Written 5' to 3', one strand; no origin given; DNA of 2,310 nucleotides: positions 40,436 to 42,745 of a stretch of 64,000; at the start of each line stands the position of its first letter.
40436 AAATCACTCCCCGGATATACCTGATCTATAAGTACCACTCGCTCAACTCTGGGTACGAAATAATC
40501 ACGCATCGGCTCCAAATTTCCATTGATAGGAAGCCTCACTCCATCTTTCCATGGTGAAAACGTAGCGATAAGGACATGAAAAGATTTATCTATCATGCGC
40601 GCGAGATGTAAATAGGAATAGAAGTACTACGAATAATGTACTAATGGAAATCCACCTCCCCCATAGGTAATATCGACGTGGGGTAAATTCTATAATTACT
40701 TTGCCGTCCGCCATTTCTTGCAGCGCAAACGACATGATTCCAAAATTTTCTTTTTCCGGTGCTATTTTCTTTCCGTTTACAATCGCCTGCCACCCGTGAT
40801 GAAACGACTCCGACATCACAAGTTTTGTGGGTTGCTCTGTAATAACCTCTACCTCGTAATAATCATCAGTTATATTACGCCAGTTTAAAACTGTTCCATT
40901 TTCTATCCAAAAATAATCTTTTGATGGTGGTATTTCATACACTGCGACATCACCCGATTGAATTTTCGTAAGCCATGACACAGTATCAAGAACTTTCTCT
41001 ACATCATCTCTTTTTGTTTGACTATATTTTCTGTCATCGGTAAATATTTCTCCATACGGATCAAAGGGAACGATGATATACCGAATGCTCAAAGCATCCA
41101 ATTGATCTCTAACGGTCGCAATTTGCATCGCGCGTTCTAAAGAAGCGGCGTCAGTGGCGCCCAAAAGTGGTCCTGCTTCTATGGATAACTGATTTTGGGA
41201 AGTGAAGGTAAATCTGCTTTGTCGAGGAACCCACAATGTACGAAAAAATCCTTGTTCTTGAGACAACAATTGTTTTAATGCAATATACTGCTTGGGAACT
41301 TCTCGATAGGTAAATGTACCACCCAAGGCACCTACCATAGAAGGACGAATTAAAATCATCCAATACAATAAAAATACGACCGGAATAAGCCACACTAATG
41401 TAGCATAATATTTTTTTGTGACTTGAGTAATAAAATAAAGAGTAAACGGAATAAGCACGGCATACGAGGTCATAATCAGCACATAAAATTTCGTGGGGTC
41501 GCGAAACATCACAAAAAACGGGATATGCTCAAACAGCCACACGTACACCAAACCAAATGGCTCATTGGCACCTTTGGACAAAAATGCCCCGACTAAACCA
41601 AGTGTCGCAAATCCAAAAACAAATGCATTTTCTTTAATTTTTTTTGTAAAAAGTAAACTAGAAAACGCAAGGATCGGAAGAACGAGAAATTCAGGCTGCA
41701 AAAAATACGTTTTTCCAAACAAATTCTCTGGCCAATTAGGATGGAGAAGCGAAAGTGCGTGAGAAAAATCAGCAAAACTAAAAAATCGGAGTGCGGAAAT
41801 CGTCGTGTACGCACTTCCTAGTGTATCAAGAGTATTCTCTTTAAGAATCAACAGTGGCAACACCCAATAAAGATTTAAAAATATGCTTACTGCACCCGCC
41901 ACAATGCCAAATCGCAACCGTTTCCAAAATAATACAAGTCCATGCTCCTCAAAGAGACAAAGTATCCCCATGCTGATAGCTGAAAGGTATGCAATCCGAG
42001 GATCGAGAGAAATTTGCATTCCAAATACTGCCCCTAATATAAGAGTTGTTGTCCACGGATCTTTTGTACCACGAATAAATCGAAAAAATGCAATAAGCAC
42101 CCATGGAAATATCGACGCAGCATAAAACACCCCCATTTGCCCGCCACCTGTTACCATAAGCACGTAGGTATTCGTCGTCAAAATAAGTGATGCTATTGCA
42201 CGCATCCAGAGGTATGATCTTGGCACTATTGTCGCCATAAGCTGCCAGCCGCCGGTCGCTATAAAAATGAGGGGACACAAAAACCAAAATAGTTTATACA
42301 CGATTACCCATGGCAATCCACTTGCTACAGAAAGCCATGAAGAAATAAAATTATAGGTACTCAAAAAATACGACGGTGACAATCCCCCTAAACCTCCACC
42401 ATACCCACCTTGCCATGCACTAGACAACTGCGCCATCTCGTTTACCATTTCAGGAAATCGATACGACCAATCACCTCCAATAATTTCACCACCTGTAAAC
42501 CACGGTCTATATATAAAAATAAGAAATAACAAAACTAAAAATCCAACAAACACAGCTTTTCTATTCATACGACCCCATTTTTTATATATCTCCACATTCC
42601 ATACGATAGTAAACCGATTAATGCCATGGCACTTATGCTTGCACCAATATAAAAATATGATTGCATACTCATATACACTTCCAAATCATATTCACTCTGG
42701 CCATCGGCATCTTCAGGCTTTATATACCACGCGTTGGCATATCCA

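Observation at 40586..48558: Three tandem AftD/DUF3367-like GT-C paralogs (669, ~1171 and 713 aa) with a coupled micro-protein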

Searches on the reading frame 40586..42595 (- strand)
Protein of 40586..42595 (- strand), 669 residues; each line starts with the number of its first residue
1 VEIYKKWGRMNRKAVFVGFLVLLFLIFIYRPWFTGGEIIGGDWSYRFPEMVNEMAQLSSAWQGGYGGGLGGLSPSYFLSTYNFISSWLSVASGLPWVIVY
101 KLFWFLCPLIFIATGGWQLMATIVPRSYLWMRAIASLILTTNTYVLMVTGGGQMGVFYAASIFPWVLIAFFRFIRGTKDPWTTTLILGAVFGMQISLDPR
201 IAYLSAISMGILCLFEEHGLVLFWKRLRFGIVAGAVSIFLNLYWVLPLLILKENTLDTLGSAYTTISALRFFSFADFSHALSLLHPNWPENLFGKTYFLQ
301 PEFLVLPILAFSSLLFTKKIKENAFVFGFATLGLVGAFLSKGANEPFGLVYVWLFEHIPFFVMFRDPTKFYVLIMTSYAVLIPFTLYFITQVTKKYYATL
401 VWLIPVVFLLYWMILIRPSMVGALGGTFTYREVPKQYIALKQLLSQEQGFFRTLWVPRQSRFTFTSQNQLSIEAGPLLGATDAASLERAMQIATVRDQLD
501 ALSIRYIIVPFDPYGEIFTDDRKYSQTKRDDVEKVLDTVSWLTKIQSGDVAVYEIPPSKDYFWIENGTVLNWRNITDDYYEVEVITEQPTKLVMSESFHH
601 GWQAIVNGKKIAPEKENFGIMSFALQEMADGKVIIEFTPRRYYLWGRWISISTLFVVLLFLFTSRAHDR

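Call 3: search_protein_families(library=pfam, proteins=[window:40586-42595:-], max_evalue=1)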
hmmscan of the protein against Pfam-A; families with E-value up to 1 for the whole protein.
window:40586-42595:- (669 aa): 0 families

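Call 4: search_protein_families(library=ncbifam, proteins=[window:40586-42595:-], max_evalue=1)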
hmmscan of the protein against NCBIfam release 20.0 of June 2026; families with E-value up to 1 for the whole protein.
window:40586-42595:- (669 aa): 1 family
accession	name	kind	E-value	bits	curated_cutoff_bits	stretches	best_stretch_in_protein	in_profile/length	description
NF053599.1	transp_MmpA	equivalog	4.5e-11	42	210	1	111-464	79-407/543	MmpA family trehalose lipid delivery protein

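Call 10: search_solved_structures(query=window:40586-42595:-, max_evalue=10)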
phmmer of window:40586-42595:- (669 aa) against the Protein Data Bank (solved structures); distinct sequences matched with E-value up to 10: 4.
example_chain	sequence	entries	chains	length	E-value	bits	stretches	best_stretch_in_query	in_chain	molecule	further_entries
3b7c_A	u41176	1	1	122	0.93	10.8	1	566-628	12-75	Uncharacterized protein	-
2hkl_A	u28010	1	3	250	1.3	10.4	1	498-585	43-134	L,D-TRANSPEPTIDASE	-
1zat_A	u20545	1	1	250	1.3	10.4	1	498-585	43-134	L,D-transpeptidase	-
6fj1_A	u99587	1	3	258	1.4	10.3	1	498-585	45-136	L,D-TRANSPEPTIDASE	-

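Call 19: find_homologous_proteins(query=window:40586-42595:-)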
Query window:40586-42595:- (669 aa): 976 proteins with E <= 0.001 among 8000 candidates; the best 120 are listed.
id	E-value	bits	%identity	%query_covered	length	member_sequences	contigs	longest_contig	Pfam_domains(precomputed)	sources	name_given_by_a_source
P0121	0.0e+0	1498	100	99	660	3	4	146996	-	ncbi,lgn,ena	ncbi:MAG: hypothetical protein AAB492_00590 [Patescibacteria group bacterium]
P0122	0.0e+0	1213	80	99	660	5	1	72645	-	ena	-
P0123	0.0e+0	1111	73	99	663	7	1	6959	-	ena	-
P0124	0.0e+0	1090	71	99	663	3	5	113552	-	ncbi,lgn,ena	ncbi:MAG: hypothetical protein AAB937_00245 [Patescibacteria group bacterium]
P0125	0.0e+0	1061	70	99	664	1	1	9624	-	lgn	-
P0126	0.0e+0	1052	69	99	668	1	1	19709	-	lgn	-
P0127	0.0e+0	1047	69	97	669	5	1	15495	-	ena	-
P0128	0.0e+0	1042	68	99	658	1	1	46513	-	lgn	-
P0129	0.0e+0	1033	68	97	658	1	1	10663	-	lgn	-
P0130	2.4e-272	923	61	97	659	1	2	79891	-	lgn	-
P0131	1.6e-271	921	60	97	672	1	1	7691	-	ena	-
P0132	5.0e-270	916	60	97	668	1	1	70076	-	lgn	-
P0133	5.5e-268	909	61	97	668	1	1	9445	-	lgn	-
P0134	4.1e-267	906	60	97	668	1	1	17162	-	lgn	-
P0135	2.5e-266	903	60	97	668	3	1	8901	-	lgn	-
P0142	7.0e-187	641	48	99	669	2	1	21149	PF09586.17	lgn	-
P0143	1.6e-181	623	46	96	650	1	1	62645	-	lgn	-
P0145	5.1e-177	608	46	97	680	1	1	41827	PF09586.17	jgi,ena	-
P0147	2.2e-164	567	41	98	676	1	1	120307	-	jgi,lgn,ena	-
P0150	1.1e-161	558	43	93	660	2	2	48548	-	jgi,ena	-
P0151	1.2e-161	558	44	93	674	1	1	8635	-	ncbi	-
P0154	7.8e-159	548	42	98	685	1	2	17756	-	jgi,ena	-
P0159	5.3e-155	536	40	97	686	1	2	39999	-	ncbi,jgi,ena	-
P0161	7.2e-154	532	40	98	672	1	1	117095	-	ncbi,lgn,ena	-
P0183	2.1e-146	507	48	77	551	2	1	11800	PF09586.17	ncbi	-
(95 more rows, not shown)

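Call 26: search_protein_families(library=pfam, alignment_id=A2, max_evalue=0.01)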
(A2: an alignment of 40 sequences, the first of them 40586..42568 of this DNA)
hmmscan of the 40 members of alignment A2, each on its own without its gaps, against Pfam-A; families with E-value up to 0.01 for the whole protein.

A. member 1, window:40586-42568:- (660 aa): 0 families

B. families by the number of members that match (of 40 scanned): 3 families
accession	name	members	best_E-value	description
PF09586.16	YfhO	4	1.1e-06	Bacterial membrane protein YfhO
PF20176.3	DUF6541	3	4.6e-05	Family of unknown function (DUF6541)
PF11847.13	GT-C_AftD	2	8.1e-05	Alpha-(1->3)-arabinofuranosyltransferase, N-terminal GT-C domain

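Call 34: find_encoding_contigs(protein=P0121, flank=10000, max_places=4)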
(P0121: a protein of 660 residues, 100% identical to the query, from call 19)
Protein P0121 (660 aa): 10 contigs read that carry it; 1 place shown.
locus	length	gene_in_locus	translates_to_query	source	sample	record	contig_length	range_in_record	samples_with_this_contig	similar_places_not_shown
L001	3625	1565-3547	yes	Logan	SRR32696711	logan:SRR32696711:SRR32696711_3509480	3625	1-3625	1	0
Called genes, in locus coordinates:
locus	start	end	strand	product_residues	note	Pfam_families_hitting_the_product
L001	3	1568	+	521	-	?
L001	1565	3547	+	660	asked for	-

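Call 35: find_encoding_contigs(protein=P0132, flank=10000, max_places=3)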
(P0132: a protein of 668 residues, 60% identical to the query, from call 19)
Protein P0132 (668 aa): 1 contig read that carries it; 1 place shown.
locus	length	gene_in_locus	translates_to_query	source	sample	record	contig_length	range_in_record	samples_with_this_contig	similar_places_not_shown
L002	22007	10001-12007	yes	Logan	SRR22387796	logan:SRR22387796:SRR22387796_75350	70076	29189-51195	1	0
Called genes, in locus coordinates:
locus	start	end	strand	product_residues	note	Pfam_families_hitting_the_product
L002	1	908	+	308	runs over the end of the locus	PF08282:Hydrolase_3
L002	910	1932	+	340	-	PF00535:Glycos_transf_2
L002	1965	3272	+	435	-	PF01041:DegT_DnrJ_EryC1, PF01212:Beta_elim_lyase (faint)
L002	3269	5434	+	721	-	-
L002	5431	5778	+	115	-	-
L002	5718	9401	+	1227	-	-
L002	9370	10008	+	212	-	PF08241:Methyltransf_11 (weak), PF08242:Methyltransf_12 (weak)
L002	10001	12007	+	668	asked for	-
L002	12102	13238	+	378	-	PF00534:Glycos_transf_1, PF13692:Glyco_trans_1_4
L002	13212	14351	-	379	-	PF00534:Glycos_transf_1, PF13692:Glyco_trans_1_4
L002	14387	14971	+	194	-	PF13489:Methyltransf_23, PF07021:MetW (weak), PF13847:Methyltransf_31 (faint), PF13649:Methyltransf_25, PF08241:Methyltransf_11, PF08242:Methyltransf_12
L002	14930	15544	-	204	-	PF13489:Methyltransf_23, PF01209:Ubie_methyltran, PF05175:MTS, PF06325:PrmA (weak), PF13847:Methyltransf_31, PF08241:Methyltransf_11, PF08242:Methyltransf_12, PF13649:Methyltransf_25, +2 more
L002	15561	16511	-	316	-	PF00106:adh_short (weak), PF01073:3Beta_HSD, PF01370:Epimerase, PF02719:Polysacc_synt_2, PF04321:RmlD_sub_bind, PF07993:NAD_binding_4 (faint), PF16363:GDP_Man_Dehyd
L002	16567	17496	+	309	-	-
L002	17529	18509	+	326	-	PF01073:3Beta_HSD, PF01370:Epimerase, PF16363:GDP_Man_Dehyd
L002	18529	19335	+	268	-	PF01370:Epimerase, PF16363:GDP_Man_Dehyd (faint)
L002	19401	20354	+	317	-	PF01073:3Beta_HSD, PF01370:Epimerase, PF02719:Polysacc_synt_2 (faint), PF04321:RmlD_sub_bind, PF16363:GDP_Man_Dehyd, PF07993:NAD_binding_4 (weak)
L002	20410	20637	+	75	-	-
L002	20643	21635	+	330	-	PF01073:3Beta_HSD, PF01370:Epimerase, PF02719:Polysacc_synt_2, PF04321:RmlD_sub_bind, PF05368:NmrA (weak), PF07993:NAD_binding_4 (faint), PF13460:NAD_binding_10 (weak), PF16363:GDP_Man_Dehyd, +1 more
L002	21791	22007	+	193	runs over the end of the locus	PF13439:Glyco_transf_4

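Call 36: find_encoding_contigs(protein=P0130, flank=10000, max_places=3)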
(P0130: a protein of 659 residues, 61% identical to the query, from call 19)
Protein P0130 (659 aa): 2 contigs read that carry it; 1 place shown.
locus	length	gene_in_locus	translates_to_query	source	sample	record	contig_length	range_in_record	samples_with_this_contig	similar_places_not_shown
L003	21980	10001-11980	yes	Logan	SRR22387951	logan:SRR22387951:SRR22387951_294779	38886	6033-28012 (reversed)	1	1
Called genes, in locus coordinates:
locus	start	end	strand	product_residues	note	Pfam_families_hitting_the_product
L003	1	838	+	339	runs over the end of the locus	PF00535:Glycos_transf_2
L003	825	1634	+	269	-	PF00456:Transketolase_N, PF13292:DXP_synthase_N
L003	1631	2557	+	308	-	PF02779:Transket_pyr, PF02780:Transketolase_C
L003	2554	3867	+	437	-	PF01041:DegT_DnrJ_EryC1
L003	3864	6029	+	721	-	-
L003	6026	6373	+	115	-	-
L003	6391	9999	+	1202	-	-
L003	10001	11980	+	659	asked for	-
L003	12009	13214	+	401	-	PF00534:Glycos_transf_1, PF13692:Glyco_trans_1_4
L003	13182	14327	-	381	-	PF00534:Glycos_transf_1 (weak), PF13692:Glyco_trans_1_4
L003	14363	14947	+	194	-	PF13489:Methyltransf_23, PF07021:MetW (faint), PF13649:Methyltransf_25, PF08241:Methyltransf_11, PF08242:Methyltransf_12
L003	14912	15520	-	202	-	PF13489:Methyltransf_23, PF01209:Ubie_methyltran, PF05175:MTS (weak), PF05401:NodS (weak), PF13847:Methyltransf_31, PF08241:Methyltransf_11, PF08242:Methyltransf_12, PF13649:Methyltransf_25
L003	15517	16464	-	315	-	PF01073:3Beta_HSD, PF01370:Epimerase, PF02719:Polysacc_synt_2, PF04321:RmlD_sub_bind, PF07993:NAD_binding_4 (faint), PF13460:NAD_binding_10 (weak), PF16363:GDP_Man_Dehyd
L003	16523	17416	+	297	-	-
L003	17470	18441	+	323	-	PF01370:Epimerase, PF16363:GDP_Man_Dehyd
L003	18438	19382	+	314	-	PF01073:3Beta_HSD, PF01370:Epimerase, PF02719:Polysacc_synt_2 (faint), PF04321:RmlD_sub_bind, PF16363:GDP_Man_Dehyd, PF07993:NAD_binding_4 (weak)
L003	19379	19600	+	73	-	-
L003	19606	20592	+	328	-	PF01073:3Beta_HSD, PF01370:Epimerase, PF02719:Polysacc_synt_2, PF04321:RmlD_sub_bind, PF05368:NmrA (weak), PF13460:NAD_binding_10, PF16363:GDP_Man_Dehyd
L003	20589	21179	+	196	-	PF13439:Glyco_transf_4 (weak)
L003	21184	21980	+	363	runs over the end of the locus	PF13439:Glyco_transf_4, PF13579:Glyco_trans_4_4 (faint), PF20706:GT4-conflict, PF00534:Glycos_transf_1, PF13692:Glyco_trans_1_4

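Call 43: search_solved_structures(query=A2, max_evalue=10, show_alignments=3)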
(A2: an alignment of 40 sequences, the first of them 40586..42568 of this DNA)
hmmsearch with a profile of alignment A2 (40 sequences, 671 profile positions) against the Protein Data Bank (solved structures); distinct sequences matched with E-value up to 10: 2.
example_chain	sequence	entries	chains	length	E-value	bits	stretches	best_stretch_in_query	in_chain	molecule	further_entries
3c01_E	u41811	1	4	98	0.54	11.9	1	497-550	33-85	Surface presentation of antigens protein spaS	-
2op8_A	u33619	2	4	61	1.4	10.5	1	524-569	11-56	Probable tautomerase ywhB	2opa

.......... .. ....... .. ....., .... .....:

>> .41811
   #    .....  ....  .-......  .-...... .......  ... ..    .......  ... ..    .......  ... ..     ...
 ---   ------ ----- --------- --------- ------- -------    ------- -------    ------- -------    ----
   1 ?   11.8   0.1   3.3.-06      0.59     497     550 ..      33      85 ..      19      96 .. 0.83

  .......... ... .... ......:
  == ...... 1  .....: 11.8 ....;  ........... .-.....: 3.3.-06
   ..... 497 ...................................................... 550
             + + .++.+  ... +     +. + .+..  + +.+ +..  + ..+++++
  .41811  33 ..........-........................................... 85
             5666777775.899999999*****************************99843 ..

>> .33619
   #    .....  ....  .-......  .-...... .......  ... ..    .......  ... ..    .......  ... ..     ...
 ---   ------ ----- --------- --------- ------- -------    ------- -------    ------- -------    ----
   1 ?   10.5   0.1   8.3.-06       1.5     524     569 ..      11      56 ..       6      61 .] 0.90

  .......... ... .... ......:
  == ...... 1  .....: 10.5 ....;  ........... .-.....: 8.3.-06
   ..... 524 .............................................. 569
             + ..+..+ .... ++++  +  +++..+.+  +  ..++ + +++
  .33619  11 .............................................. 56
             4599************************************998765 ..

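Call 92: search_protein_families(library=pfam, proteins=[P0142, P0145, P0183, P0143, P0147, P0150, P0151, P0154, P0159, P0161], max_evalue=0.01)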
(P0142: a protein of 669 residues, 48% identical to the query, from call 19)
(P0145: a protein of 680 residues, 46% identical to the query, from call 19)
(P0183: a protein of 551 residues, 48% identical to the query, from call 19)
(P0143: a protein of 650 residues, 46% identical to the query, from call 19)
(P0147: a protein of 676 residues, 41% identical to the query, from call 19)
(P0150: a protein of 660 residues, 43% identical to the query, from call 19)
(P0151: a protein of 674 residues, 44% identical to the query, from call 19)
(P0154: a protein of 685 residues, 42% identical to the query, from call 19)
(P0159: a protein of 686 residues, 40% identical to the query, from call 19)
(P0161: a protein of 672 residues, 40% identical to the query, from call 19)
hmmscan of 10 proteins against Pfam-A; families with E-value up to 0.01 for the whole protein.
P0142 (669 aa): 1 family
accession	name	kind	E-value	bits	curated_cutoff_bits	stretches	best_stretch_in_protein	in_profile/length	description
PF09586.16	YfhO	-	1.1e-06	27.8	28.5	1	585-639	775-829/835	Bacterial membrane protein YfhO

P0145 (680 aa): 1 family
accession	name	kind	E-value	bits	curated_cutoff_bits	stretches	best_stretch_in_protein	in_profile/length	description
PF09586.16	YfhO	-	2.1e-05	23.6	28.5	1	591-651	769-830/835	Bacterial membrane protein YfhO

P0183 (551 aa): 1 family
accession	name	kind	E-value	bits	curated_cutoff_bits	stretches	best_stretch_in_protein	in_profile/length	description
PF09586.16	YfhO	-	2.4e-05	23.4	28.5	1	465-522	772-830/835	Bacterial membrane protein YfhO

P0143 (650 aa): 1 family
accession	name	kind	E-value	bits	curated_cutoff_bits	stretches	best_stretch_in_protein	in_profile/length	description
PF09586.16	YfhO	-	0.0025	16.7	28.5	1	554-630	752-829/835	Bacterial membrane protein YfhO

P0147 (676 aa): 1 family
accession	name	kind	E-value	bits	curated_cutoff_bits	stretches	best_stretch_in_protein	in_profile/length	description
PF20176.3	DUF6541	-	0.0013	17.5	29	1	94-250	183-345/646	Family of unknown function (DUF6541)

P0150 (660 aa): 1 family
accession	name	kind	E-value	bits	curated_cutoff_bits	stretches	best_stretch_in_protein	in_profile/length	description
PF11847.13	GT-C_AftD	-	8.1e-05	21.2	26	1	93-448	75-437/661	Alpha-(1->3)-arabinofuranosyltransferase, N-terminal GT-C domain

P0151 (674 aa): 0 families

P0154 (685 aa): 0 families

P0159 (686 aa): 0 families

P0161 (672 aa): 1 family
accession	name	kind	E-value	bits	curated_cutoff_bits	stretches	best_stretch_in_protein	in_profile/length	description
PF20176.3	DUF6541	-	4.6e-05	22.3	29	1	108-267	195-355/646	Family of unknown function (DUF6541)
